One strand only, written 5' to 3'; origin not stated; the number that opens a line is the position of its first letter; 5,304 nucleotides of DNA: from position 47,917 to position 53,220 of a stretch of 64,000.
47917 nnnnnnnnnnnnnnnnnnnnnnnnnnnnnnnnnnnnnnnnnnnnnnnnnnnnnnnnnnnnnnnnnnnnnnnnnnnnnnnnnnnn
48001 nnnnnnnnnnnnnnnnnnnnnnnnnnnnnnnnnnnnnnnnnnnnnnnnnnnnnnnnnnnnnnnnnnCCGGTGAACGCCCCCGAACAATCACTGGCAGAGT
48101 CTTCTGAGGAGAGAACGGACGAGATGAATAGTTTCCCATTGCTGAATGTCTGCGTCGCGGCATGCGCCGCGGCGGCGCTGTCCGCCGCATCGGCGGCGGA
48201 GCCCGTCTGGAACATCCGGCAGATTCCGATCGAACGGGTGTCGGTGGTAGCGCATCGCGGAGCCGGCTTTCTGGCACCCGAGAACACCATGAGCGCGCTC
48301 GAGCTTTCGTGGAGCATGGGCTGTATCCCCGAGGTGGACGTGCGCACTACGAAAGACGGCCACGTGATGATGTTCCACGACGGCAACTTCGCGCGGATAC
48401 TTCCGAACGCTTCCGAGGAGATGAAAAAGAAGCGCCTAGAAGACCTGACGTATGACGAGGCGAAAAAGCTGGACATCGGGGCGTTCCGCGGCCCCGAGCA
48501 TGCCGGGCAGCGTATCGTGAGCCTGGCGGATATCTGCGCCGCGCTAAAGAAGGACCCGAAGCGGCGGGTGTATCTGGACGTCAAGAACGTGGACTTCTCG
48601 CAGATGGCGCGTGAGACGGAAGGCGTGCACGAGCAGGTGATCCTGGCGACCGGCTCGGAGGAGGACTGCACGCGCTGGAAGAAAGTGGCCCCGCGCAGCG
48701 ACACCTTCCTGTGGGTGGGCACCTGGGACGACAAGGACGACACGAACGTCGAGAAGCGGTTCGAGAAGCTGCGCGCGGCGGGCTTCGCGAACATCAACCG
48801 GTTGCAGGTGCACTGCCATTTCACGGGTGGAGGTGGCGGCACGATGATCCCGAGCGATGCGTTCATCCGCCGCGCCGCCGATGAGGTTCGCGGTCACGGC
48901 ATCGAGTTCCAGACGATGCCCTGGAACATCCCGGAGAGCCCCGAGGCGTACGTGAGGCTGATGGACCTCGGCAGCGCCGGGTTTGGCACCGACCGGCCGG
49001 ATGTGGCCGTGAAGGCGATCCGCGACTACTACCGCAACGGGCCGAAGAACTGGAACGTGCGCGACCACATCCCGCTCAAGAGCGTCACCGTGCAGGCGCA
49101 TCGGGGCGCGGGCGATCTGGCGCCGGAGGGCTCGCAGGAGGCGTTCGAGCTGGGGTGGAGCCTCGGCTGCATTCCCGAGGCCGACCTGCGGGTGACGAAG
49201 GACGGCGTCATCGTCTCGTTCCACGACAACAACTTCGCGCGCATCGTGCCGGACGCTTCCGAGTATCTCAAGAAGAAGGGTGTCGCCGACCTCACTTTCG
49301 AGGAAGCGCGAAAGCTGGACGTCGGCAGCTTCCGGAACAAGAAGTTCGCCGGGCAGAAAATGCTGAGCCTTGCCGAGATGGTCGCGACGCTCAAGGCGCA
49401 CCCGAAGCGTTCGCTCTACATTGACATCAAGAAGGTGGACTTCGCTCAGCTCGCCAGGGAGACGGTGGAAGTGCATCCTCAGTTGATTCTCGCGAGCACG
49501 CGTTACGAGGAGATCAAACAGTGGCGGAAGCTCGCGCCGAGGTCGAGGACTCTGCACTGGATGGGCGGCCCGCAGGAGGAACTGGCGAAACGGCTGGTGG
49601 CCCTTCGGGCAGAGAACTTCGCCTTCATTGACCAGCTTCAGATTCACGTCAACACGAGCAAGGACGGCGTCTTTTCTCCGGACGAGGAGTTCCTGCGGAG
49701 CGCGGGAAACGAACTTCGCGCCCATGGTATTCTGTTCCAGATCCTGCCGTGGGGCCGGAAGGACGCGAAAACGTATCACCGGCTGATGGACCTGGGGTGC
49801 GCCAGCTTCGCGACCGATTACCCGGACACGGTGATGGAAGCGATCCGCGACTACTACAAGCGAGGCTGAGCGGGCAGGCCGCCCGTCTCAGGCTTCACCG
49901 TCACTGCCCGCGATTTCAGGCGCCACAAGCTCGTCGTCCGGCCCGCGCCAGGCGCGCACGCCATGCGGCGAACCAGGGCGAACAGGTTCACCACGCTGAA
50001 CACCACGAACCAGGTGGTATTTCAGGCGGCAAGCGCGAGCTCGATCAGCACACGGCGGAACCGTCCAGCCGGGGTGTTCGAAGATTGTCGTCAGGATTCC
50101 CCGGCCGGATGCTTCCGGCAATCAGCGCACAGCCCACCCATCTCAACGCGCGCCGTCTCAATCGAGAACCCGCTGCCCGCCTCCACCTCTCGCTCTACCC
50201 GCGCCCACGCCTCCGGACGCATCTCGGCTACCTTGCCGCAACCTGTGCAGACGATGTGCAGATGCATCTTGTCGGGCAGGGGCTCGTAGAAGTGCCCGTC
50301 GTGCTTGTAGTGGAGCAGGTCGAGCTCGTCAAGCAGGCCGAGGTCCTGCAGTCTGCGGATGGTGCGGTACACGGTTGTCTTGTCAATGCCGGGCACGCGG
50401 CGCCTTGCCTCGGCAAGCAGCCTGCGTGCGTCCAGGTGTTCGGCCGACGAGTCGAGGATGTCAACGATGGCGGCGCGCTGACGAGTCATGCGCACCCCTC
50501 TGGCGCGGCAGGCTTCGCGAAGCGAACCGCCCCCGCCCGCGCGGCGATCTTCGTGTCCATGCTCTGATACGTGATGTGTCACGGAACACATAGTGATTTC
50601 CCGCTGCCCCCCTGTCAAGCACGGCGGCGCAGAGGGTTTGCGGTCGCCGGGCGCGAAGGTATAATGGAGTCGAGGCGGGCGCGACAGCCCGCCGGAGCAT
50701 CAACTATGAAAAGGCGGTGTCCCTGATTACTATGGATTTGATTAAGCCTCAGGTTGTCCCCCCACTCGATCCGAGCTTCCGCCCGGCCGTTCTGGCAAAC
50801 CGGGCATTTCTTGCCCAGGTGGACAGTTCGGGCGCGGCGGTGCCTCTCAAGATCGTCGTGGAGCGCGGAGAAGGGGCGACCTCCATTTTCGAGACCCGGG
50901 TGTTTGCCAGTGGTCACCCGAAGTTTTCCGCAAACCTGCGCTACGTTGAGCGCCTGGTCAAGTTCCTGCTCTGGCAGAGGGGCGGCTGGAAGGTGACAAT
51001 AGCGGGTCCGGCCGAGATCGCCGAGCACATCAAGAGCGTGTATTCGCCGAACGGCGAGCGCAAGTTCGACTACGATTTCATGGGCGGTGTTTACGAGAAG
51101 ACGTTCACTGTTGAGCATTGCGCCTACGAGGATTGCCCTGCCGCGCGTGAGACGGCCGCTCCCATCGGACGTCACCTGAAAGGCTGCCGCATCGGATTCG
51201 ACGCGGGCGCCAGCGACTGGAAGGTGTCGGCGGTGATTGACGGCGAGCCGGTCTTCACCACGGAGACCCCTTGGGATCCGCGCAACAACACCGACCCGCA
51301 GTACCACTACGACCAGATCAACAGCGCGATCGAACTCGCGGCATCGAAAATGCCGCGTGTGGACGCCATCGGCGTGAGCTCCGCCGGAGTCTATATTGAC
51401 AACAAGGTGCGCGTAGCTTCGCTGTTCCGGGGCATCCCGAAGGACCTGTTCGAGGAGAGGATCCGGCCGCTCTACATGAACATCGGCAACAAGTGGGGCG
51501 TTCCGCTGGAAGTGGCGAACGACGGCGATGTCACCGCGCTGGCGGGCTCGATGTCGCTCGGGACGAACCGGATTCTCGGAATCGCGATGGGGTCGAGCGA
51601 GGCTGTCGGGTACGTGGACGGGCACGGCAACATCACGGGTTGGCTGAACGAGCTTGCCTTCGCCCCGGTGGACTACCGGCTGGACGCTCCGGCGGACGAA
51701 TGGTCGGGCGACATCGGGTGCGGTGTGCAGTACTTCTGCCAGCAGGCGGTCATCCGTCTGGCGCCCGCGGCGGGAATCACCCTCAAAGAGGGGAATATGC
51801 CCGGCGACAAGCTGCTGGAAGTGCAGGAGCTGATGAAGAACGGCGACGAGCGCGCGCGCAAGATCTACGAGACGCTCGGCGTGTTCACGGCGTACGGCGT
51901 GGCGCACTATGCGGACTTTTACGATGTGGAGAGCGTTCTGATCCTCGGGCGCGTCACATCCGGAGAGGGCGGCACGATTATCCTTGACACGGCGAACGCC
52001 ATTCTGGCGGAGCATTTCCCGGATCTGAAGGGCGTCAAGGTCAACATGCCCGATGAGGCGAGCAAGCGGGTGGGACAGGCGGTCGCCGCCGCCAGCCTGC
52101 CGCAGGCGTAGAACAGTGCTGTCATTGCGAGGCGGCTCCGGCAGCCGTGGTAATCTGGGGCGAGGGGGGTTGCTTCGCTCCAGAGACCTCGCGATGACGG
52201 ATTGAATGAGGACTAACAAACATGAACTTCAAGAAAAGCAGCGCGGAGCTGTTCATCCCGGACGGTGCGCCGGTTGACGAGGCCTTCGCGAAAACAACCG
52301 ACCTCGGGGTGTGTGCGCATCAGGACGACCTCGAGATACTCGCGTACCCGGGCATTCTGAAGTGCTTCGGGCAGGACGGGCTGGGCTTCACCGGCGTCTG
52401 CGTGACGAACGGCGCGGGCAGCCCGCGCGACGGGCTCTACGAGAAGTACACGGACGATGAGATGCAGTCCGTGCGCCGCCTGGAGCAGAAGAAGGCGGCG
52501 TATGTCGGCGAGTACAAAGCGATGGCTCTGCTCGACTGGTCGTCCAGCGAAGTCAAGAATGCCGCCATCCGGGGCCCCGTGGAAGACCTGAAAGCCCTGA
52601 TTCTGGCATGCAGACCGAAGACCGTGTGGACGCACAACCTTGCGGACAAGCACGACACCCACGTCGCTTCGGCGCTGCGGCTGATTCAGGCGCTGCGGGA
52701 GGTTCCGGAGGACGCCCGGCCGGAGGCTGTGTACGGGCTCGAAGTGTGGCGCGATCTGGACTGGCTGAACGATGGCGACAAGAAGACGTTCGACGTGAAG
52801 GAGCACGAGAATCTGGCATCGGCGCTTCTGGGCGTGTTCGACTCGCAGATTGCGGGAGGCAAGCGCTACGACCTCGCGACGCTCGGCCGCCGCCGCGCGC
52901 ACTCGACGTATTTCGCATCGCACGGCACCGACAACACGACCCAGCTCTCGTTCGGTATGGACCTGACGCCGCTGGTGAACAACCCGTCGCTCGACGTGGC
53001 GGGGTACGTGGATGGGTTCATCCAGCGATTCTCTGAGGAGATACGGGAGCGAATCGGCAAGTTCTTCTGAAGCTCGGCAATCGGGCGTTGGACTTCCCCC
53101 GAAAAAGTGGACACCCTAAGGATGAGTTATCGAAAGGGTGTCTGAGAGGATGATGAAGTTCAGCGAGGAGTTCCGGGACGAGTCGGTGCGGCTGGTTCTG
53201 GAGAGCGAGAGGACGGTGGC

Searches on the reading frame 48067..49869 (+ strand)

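Call 32: search_protein_families(library=pfam, proteins=[window:48067-49869:+], max_evalue=0.01)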
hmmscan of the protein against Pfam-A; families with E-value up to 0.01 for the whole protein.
window:48067-49869:+ (600 aa): 1 family
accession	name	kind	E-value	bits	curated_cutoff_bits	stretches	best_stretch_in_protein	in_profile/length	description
PF03009.23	GDPD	-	3.6e-41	142.3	23.6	2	345-588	1-244/244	Glycerophosphoryl diester phosphodiesterase family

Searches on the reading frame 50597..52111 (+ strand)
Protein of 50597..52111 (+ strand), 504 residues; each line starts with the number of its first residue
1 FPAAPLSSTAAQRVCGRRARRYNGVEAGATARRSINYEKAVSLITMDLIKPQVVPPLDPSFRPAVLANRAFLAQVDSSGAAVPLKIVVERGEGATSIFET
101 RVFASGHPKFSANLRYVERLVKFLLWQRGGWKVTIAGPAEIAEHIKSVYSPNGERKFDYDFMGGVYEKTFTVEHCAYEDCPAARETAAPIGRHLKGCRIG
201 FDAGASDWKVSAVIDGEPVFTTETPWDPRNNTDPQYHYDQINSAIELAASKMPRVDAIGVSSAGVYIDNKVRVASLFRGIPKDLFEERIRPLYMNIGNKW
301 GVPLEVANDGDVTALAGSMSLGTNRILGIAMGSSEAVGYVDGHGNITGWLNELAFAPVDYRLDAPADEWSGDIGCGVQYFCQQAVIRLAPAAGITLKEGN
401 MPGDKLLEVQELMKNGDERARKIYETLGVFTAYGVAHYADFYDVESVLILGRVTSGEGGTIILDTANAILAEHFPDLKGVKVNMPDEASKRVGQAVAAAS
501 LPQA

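Call 32: search_protein_families(library=pfam, proteins=[window:50597-52111:+], max_evalue=0.01)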
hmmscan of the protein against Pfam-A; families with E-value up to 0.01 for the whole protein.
window:50597-52111:+ (504 aa): 1 family
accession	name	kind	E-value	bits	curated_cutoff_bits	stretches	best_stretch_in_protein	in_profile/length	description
PF00480.26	ROK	-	0.00077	19.5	22.9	1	199-457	2-248/294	ROK family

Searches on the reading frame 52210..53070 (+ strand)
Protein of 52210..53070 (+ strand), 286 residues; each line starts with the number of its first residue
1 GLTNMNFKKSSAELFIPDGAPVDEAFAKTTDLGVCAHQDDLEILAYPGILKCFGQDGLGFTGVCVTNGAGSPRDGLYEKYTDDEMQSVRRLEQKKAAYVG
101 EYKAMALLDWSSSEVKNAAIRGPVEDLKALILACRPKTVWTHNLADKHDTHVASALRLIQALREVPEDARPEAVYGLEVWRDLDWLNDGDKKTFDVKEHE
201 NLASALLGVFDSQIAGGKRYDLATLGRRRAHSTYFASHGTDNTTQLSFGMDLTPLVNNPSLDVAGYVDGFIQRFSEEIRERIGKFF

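Call 32: search_protein_families(library=pfam, proteins=[window:52210-53070:+], max_evalue=0.01)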
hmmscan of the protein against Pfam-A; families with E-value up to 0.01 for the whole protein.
window:52210-53070:+ (286 aa): 1 family
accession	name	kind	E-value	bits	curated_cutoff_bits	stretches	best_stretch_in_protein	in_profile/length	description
PF02585.22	PIG-L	-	6.7e-13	49.7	28.2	1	34-155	3-122/129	GlcNAc-PI de-N-acetylase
